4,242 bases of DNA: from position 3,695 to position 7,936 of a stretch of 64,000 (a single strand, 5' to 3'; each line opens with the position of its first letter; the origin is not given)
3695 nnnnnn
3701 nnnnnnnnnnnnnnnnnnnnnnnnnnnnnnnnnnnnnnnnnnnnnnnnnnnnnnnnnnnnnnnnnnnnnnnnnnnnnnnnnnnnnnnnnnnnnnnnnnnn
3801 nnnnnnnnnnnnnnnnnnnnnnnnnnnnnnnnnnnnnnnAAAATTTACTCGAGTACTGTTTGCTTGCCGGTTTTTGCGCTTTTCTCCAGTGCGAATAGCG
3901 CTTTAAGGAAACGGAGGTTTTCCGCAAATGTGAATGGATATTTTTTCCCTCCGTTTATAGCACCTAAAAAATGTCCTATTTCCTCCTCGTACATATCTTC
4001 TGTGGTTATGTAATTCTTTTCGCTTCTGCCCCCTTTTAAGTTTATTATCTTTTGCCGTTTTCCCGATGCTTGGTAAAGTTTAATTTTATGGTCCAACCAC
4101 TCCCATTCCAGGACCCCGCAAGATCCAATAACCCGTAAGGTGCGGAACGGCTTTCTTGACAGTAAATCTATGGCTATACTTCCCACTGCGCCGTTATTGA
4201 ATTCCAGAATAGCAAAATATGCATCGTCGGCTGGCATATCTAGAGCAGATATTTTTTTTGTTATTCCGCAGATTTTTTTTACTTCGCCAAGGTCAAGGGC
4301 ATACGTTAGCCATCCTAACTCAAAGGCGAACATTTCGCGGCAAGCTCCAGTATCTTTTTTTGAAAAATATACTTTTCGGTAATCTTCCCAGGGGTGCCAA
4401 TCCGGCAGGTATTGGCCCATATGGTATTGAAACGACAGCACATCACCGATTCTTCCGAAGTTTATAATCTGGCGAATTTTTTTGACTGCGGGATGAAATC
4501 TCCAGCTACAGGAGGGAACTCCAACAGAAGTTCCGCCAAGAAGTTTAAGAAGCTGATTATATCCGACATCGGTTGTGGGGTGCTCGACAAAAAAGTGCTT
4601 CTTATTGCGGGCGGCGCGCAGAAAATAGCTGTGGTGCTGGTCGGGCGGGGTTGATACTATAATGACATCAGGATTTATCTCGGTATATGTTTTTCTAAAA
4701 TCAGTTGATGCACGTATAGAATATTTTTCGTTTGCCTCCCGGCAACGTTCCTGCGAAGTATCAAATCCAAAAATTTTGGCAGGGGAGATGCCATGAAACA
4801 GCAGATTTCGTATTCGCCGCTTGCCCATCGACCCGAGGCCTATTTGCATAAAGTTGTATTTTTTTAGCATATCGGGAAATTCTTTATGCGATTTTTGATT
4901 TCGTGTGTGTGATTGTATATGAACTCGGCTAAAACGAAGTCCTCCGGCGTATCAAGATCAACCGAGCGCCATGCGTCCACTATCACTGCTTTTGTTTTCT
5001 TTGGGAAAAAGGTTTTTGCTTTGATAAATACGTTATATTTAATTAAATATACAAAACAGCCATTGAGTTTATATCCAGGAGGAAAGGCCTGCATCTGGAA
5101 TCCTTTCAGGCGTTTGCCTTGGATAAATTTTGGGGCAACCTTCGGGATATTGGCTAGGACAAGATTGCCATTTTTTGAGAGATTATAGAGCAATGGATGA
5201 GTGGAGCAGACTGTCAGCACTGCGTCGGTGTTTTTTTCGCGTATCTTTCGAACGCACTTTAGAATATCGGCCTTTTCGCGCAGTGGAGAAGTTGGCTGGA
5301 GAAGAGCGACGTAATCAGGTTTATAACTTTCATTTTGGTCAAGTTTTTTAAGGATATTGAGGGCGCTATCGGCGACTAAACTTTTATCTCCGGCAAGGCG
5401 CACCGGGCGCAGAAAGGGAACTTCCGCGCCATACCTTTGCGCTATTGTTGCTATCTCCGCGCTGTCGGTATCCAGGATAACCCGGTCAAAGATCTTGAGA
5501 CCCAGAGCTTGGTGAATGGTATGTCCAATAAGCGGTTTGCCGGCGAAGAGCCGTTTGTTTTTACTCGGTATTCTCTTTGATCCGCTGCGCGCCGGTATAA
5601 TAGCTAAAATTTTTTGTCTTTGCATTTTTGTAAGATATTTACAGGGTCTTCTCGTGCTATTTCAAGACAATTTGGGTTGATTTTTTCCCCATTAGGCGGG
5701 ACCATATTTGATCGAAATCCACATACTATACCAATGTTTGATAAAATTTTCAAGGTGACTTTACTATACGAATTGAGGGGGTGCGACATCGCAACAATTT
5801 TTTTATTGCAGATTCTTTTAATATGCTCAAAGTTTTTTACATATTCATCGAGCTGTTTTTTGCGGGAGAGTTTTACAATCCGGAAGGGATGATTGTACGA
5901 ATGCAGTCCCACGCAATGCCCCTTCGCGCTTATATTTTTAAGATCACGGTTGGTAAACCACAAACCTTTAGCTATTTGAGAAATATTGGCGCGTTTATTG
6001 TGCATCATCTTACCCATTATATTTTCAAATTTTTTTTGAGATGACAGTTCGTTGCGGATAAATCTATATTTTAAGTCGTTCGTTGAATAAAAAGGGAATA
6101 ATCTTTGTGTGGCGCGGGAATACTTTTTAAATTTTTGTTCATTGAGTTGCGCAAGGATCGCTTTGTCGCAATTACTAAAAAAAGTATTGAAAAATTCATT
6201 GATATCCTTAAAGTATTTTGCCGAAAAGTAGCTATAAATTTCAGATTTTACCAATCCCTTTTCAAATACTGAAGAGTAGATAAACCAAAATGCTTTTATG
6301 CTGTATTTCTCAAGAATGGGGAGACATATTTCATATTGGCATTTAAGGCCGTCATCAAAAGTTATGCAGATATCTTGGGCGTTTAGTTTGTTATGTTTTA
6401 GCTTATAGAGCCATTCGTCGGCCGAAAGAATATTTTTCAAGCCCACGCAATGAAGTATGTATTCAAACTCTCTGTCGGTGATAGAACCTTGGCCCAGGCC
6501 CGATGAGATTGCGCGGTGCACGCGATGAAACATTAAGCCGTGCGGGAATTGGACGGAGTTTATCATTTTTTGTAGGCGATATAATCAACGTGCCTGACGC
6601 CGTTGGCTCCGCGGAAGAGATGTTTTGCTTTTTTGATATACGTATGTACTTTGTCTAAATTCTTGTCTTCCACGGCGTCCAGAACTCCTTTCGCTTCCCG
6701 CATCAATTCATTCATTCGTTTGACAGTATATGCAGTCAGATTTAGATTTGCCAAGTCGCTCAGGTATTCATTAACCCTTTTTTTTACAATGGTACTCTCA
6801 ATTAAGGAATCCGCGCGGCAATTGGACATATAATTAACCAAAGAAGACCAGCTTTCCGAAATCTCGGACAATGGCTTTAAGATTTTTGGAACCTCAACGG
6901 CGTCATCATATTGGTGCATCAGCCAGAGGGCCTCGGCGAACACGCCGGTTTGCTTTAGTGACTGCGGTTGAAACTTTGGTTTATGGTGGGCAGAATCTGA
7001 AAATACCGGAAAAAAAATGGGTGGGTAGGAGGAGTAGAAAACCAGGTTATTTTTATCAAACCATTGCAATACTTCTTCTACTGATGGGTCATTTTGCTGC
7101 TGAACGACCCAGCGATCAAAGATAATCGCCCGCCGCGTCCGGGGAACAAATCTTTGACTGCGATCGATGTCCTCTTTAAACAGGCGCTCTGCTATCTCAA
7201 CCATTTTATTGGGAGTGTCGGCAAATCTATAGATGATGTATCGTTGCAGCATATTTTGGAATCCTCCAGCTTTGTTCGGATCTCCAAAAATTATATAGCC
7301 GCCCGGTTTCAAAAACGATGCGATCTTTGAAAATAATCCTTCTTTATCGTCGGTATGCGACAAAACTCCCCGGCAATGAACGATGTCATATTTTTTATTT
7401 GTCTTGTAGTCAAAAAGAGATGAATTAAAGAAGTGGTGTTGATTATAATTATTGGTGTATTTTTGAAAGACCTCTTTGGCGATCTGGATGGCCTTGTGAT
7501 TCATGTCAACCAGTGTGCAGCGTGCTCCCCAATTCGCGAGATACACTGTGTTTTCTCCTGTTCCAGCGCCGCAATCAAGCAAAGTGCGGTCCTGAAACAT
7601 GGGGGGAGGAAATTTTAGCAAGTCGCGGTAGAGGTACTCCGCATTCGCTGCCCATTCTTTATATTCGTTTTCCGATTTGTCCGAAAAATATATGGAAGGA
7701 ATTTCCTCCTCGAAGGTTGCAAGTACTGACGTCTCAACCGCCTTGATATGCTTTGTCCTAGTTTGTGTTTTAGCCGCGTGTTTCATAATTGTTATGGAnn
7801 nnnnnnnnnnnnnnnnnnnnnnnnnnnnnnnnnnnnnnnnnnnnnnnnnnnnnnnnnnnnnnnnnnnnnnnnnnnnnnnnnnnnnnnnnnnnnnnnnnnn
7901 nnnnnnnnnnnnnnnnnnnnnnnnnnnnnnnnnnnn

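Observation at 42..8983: Nonulosonic-acid operon that carries an AGAT-type amidinotransferase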

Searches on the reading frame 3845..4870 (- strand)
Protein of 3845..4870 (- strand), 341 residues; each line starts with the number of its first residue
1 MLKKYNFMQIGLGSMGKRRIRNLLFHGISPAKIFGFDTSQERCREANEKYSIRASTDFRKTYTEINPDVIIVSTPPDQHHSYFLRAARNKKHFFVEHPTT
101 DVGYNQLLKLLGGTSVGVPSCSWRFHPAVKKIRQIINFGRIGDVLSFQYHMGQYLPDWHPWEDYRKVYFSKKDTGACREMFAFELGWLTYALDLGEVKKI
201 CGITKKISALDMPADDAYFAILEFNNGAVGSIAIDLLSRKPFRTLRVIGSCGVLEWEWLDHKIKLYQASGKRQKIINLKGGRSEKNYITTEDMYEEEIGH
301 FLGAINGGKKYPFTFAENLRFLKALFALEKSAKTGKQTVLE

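Call 6: search_protein_families(library=ncbifam, proteins=[window:3845-4870:-])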
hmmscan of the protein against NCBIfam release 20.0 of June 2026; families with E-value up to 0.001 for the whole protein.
window:3845-4870:- (341 aa): 7 families
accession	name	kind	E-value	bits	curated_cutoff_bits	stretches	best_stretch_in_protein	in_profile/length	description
NF040723.1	UDP-GlcNAcDh_Arch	equivalog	2.2e-17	63.6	450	1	10-277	6-258/302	UDP-N-acetylglucosamine 3-dehydrogenase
TIGR04380.1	myo_inos_iolG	equivalog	3.9e-14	52.3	355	1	5-337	2-328/330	inositol 2-dehydrogenase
NF052479.1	LevoglcsnDh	equivalog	1.4e-13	50.4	650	1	32-159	38-166/386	levoglucosan dehydrogenase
NF058561.1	BT_2158_fam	equivalog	9.1e-07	27.8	750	1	4-111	35-142/487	glycoside 3-dehydrogenase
NF041392.1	XylDh_Gfo6_Halo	equivalog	2.5e-06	26.6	350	1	55-255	71-274/350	D-xylose 1-dehydrogenase Gfo6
NF007574.0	PRK10206.1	equivalog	3.7e-05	22.9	352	1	41-156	39-158/345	oxidoreductase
NF008607.0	PRK11579.1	subfamily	0.00019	20.5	330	1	38-157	37-158/346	oxidoreductase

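Call 7: search_protein_families(library=pfam, proteins=[window:3845-4870:-], max_evalue=0.1)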
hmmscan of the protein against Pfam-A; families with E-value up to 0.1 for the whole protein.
window:3845-4870:- (341 aa): 5 families
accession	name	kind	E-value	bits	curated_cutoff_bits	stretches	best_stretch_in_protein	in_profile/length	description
PF22725.1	GFO_IDH_MocA_C3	-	6.4e-13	49.2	27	1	130-254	2-123/124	GFO/IDH/MocA C-terminal domain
PF01408.29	GFO_IDH_MocA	-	8.3e-12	46.3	24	1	9-100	5-96/120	Oxidoreductase family, NAD-binding Rossmann fold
PF02894.22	GFO_IDH_MocA_C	-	1.5e-08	35.1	22.9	1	134-336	2-214/218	Oxidoreductase family, C-terminal alpha/beta domain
PF03807.23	F420_oxidored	-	2.3e-05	25.3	21.6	1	10-85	5-78/94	NADP oxidoreductase coenzyme F420-dependent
PF03446.21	NAD_binding_2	-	0.0026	18.2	21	1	10-81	5-70/161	NAD binding domain of 6-phosphogluconate dehydrogenase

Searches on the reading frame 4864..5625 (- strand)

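Call 6: search_protein_families(library=ncbifam, proteins=[window:4864-5625:-])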
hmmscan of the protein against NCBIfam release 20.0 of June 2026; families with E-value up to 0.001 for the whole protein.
window:4864-5625:- (253 aa): 6 families
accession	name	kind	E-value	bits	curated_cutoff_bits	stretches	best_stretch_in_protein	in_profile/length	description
TIGR03584.1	PseF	equivalog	5.8e-44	150.4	205.7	1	7-238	1-221/222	pseudaminic acid cytidylyltransferase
NF003952.0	PRK05450.1-5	subfamily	1.3e-14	54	193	1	4-141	1-129/250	3-deoxy-manno-octulosonate cytidylyltransferase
NF009905.0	PRK13368.1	subfamily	4.1e-14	52.5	255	1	5-142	2-128/243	3-deoxy-manno-octulosonate cytidylyltransferase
NF003948.0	PRK05450.1-1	equivalog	1.3e-12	47.5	281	1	1-140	1-132/248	3-deoxy-manno-octulosonate cytidylyltransferase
NF003950.0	PRK05450.1-3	subfamily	9.6e-12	44.8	234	1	5-140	2-129/248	3-deoxy-manno-octulosonate cytidylyltransferase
TIGR00466.1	kdsB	equivalog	1.1e-08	34.8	155.2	1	7-82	4-78/241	3-deoxy-manno-octulosonate cytidylyltransferase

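Call 7: search_protein_families(library=pfam, proteins=[window:4864-5625:-], max_evalue=0.1)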
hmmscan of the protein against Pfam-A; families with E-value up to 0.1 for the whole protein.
window:4864-5625:- (253 aa): 2 families
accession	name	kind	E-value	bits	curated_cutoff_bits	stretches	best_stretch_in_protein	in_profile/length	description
PF02348.25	CTP_transf_3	-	1.3e-24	87.7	22.6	1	8-229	2-204/217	Cytidylyltransferase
PF01128.25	IspD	-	0.00059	20.1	27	1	6-139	1-128/221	2-C-methyl-D-erythritol 4-phosphate cytidylyltransferase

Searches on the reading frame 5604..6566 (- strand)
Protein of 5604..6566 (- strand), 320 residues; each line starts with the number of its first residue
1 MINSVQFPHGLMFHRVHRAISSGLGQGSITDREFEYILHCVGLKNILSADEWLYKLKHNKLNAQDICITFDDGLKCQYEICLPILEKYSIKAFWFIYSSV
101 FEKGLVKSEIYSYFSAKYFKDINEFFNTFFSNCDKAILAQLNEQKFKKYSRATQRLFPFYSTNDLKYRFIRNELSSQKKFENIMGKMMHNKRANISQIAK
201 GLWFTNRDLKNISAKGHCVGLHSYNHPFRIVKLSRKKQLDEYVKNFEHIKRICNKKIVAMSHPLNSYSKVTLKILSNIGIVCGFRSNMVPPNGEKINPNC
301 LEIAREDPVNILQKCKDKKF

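Call 6: search_protein_families(library=ncbifam, proteins=[window:5604-6566:-])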
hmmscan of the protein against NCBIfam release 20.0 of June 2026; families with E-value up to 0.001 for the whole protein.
window:5604-6566:- (320 aa): 7 families
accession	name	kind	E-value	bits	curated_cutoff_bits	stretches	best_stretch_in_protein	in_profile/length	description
TIGR02764.1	spore_ybaN_pdaB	equivalog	5.8e-08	32.7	237.4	1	208-279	50-120/191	polysaccharide deacetylase family sporulation protein PdaB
NF045820.1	PgAcgDacpgdA_Strep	equivalog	2.7e-07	29.8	800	0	46-97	250-302/463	peptidoglycan-N-acetylglucosamine deacetylase PgdA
NF045821.1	PgAcgDacpgdA1_Bac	equivalog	2.9e-07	29.7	400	0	209-253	133-176/282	peptidoglycan-N-acetylglucosamine deacetylase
TIGR02873.1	spore_ylxY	hypoth_equivalog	1.3e-06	27.9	391.5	1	197-277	116-197/268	probable sporulation protein, polysaccharide deacetylase family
TIGR02884.1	spore_pdaA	equivalog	3.6e-06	26.8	298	1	209-284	82-157/224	delta-lactam-biosynthetic de-N-acetylase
TIGR03933.1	PIA_icaB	equivalog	7.5e-06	25.6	248.35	1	27-98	33-106/245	intercellular adhesin biosynthesis polysaccharide N-deacetylase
TIGR03938.2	deacetyl_PgaB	equivalog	9.2e-06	24.2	321.9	1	39-97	44-97/621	poly-beta-1,6-N-acetyl-D-glucosamine N-deacetylase PgaB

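Call 7: search_protein_families(library=pfam, proteins=[window:5604-6566:-], max_evalue=0.1)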
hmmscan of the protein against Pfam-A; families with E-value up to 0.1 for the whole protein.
window:5604-6566:- (320 aa): 1 family
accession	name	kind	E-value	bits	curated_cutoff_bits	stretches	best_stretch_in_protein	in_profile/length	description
PF01522.26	Polysacc_deac_1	-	4.8e-17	62.5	23.1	1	60-280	3-121/124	Polysaccharide deacetylase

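Call 32: search_solved_structures(query=window:5604-6566:-, max_evalue=0.01, show_alignments=1)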
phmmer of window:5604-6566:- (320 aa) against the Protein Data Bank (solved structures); distinct sequences matched with E-value up to 0.01: 9.
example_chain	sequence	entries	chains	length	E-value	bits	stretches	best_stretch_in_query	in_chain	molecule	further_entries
6dq3_A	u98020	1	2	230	1.4e-07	34.5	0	46-104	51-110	Polysaccharide deacetylase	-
7y51_A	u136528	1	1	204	2.3e-05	27.1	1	209-281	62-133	Predicted xylanase/chitin deacetylase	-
7fbw_A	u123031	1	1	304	7.7e-05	25.4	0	209-281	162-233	Predicted xylanase/chitin deacetylase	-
2c1g_A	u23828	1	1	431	0.00039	23.1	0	206-248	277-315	PEPTIDOGLYCAN GLCNAC DEACETYLASE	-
5o6y_A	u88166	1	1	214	0.00069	22.3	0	209-254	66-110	Peptidoglycan N-acetylglucosamine deacetylase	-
5o6y_B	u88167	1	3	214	0.00086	22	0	190-253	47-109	Peptidoglycan N-acetylglucosamine deacetylase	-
4l1g_A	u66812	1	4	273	0.0016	21.1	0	207-253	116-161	Peptidoglycan N-acetylglucosamine deacetylase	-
2j13_A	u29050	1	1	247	0.0018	20.9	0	210-281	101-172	POLYSACCHARIDE DEACETYLASE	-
2c1i_A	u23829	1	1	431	0.0019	20.8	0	206-248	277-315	PEPTIDOGLYCAN GLCNAC DEACETYLASE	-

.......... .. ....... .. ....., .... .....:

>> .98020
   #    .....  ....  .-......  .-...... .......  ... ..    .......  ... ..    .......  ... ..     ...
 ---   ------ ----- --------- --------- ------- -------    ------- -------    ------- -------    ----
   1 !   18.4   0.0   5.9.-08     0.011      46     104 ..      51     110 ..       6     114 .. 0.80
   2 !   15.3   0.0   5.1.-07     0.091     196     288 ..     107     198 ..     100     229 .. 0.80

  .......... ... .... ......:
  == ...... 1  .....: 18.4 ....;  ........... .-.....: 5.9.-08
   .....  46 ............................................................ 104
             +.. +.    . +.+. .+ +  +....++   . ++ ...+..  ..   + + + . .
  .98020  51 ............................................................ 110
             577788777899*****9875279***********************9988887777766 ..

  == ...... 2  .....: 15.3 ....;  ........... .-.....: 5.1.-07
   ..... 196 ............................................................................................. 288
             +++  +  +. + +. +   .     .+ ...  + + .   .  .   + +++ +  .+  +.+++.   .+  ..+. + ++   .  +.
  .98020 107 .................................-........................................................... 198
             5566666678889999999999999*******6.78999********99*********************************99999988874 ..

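Call 56: find_related_loci(query=A1, collection=metagenome_contigs, flank=8000)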
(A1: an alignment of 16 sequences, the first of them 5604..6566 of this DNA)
Query A1 (320 aa) in metagenome_contigs; peptide patterns used: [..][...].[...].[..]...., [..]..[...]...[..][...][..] (x = any residue, [..] = any of these).
600 stretches matched a pattern (row limit reached: there are more); 499 encode a relative of the query (tblastn E <= 1e-3); the best 80 are kept; 80 distinct loci.
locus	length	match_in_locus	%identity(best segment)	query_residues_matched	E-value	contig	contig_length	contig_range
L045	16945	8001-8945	62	6-320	6e-138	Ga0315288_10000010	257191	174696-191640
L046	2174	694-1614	55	7-313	3e-131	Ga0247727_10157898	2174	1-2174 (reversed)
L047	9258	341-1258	55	6-311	1e-117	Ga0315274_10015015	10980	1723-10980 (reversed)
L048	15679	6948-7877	50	7-316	1e-109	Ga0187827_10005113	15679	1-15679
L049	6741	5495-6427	50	4-314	1e-108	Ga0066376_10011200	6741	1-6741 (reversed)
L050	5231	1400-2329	51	7-316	7e-108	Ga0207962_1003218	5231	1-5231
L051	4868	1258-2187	51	7-316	2e-107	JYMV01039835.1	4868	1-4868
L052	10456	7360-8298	50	4-316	5e-106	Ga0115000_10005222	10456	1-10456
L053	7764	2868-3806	50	4-316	6e-106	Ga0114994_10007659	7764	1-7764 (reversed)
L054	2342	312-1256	46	6-319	6e-100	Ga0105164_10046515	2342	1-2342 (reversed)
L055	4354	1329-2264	43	4-316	3e-93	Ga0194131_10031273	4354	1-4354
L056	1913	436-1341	45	9-312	1e-96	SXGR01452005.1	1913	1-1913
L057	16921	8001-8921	44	6-313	6e-91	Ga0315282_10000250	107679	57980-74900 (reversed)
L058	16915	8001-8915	45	6-313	9e-91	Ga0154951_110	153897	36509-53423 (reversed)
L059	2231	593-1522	46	6-313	7e-94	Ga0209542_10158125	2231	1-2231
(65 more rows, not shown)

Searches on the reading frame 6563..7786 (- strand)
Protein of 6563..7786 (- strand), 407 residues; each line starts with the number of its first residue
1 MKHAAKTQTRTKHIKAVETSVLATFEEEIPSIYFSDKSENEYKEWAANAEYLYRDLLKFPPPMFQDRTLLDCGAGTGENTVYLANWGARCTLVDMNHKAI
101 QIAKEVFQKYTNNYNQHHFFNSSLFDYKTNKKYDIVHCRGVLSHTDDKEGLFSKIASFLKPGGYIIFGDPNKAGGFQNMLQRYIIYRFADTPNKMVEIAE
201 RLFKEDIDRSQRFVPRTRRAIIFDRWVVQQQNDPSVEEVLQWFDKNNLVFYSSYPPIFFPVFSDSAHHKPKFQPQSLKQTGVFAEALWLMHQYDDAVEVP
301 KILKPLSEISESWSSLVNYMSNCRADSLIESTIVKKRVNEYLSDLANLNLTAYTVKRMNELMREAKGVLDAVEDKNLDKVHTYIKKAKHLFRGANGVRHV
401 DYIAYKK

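Call 6: search_protein_families(library=ncbifam, proteins=[window:6563-7786:-])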
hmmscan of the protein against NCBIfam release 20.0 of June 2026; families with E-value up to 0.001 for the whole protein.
window:6563-7786:- (407 aa): 25 families
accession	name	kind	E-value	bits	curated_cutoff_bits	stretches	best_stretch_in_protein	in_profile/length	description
TIGR01983.1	UbiG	equivalog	1.6e-12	47.2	102.95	1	62-172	46-156/228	bifunctional 2-polyprenyl-6-hydroxyphenol methylase/3-demethylubiquinol 3-O-methyltransferase UbiG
NF043040.1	corrin_prot_MT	hypoth_equivalog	1.2e-09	37.9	180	1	65-174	41-154/216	corrinoid protein-associated methyltransferase CpaM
TIGR02021.1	BchM-ChlM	equivalog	6.6e-09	35.5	158.9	1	64-164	53-152/218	magnesium protoporphyrin IX methyltransferase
TIGR02072.1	BioC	equivalog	5.1e-08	33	184.95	1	58-168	25-133/244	malonyl-ACP O-methyltransferase BioC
NF008264.0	PRK11036.1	equivalog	6.5e-08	32.3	366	1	66-167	45-147/261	tRNA uridine 5-oxyacetic acid(34) methyltransferase CmoM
NF011529.0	PRK14968.1-3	equivalog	1.3e-07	31.3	162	1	65-136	34-102/198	putative methyltransferase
NF040539.1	AST_met_ArsM_2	exception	3.2e-07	30.5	240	1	67-169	58-165/262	putative arsinothricin biosynthesis methyltransferase ArsM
NF041675.1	sarc_dimgly_tmase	equivalog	3.3e-07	30.5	550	1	66-175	67-177/278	sarcosine/dimethylglycine N-methyltransferase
NF045667.1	MTase_DVU1556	equivalog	3.7e-07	29.8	155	1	66-169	23-121/213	DVU_1556 family methyltransferase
NF008992.0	PRK12335.1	equivalog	5.2e-07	29.1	303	1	64-143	121-197/289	SAM-dependent methyltransferase TehB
NF004851.0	PRK06202.1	equivalog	1.8e-06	27.6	243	1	54-149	49-146/237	hypothetical protein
NF011650.0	PRK15068.1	equivalog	4.6e-06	25.7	209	1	63-166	120-224/324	tRNA 5-methoxyuridine(34)/uridine 5-oxyacetic acid(34) synthase CmoB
NF008405.0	PRK11207.1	equivalog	6.5e-06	25.7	218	1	68-165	33-130/198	tellurite resistance methyltransferase TehB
TIGR03587.1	Pse_Me-ase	hypoth_equivalog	6.9e-06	26.3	112.05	1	65-145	43-118/204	pseudaminic acid biosynthesis-associated methylase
NF041650.1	nod_mtase_NodS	equivalog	1.2e-05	25.1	300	1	69-170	42-142/190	nodulation methyltransferase NodS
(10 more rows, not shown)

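Call 7: search_protein_families(library=pfam, proteins=[window:6563-7786:-], max_evalue=0.1)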
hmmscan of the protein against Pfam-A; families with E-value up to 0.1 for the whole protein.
window:6563-7786:- (407 aa): 19 families
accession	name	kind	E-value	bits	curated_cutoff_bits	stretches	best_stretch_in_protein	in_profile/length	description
PF13489.12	Methyltransf_23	-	2.5e-21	76.6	27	1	48-182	4-131/164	Methyltransferase domain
PF13847.12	Methyltransf_31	-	9.3e-17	61.5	27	1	67-180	5-114/145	Methyltransferase domain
PF08241.18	Methyltransf_11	-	3.3e-16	60.2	21.2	1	70-167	1-95/95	Methyltransferase domain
PF08242.18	Methyltransf_12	-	6.6e-16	59.3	30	1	70-165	1-98/98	Methyltransferase domain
PF13649.12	Methyltransf_25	-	9e-15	55.6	27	1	70-163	2-97/97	Methyltransferase domain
PF05401.17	NodS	-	2e-07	31.5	24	1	69-172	47-149/201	Nodulation protein S (NodS)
PF05175.20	MTS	-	4.5e-06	26.8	23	1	65-138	31-104/170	Methyltransferase small domain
PF03848.20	TehB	-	3.1e-05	23.9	20.4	1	69-165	34-130/193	Tellurite resistance protein TehB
PF05219.18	DREV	-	5.8e-05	22.8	26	1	62-166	91-185/265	DREV methyltransferase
PF01739.24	CheR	-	0.00024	21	27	1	119-174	122-180/195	CheR methyltransferase, SAM binding domain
PF02527.21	GidB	-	0.00078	19.3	27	1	66-166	48-145/184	rRNA small subunit methyltransferase G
PF03602.21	Cons_hypoth95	-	0.0019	18.3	24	1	64-138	40-119/182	Conserved hypothetical protein 95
PF06325.19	PrmA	-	0.0045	16.9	22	1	65-167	161-258/296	Ribosomal protein L11 methyltransferase (PrmA)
PF13578.12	Methyltransf_24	-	0.0085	17.4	26.3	1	72-169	3-104/105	Methyltransferase domain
PF08003.17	Methyltransf_9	-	0.0087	15.5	23.8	1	64-167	114-217/315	Protein of unknown function (DUF1698)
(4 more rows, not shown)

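Call 31: search_solved_structures(query=window:6563-7786:-, max_evalue=0.01)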
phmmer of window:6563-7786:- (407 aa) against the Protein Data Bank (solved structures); distinct sequences matched with E-value up to 0.01: 31.
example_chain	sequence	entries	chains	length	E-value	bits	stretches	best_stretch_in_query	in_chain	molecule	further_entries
5wp5_A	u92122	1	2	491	1.9e-10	43.5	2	67-172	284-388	Phosphomethylethanolamine N-methyltransferase 2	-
4ine_A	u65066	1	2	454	4.7e-09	38.9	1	65-232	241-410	Protein PMT-2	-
5wp4_A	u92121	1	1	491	3.4e-08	36.1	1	68-170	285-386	Phosphoethanolamine N-methyltransferase 1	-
4krh_A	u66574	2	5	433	2.8e-07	33.1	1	57-234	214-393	Phosphoethanolamine N-methyltransferase 2 | Phospholethanolamine N-methyltransferase 2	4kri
5dpm_A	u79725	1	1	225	1.3e-06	30.8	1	67-174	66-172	Ubiquinone biosynthesis O-methyltransferase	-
4kdr_A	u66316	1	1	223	1.4e-06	30.8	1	67-174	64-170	3-demethylubiquinone-9 3-methyltransferase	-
3dtn_A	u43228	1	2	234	1.6e-06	30.6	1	66-170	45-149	Putative Methyltransferase MM_2633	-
4kdc_A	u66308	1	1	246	1.6e-06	30.6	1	67-175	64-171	3-demethylubiquinone-9 3-methyltransferase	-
1nkv_A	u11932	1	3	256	2.3e-05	26.8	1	63-170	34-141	HYPOTHETICAL PROTEIN yjhP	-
3mgg_A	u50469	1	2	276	9.8e-05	24.7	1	44-167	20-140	Methyltransferase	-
3gu3_A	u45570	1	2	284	0.00012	24.4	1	71-210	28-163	Methyltransferase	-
2gh1_A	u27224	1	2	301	0.00013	24.3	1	71-209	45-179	Methyltransferase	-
1wzn_A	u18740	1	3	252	0.00024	23.4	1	65-169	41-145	SAM-dependent methyltransferase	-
8rdl_A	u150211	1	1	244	0.00027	23.3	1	65-166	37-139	ToxA protein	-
9w6x_A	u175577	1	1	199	0.00047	22.4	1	61-166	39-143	YtkW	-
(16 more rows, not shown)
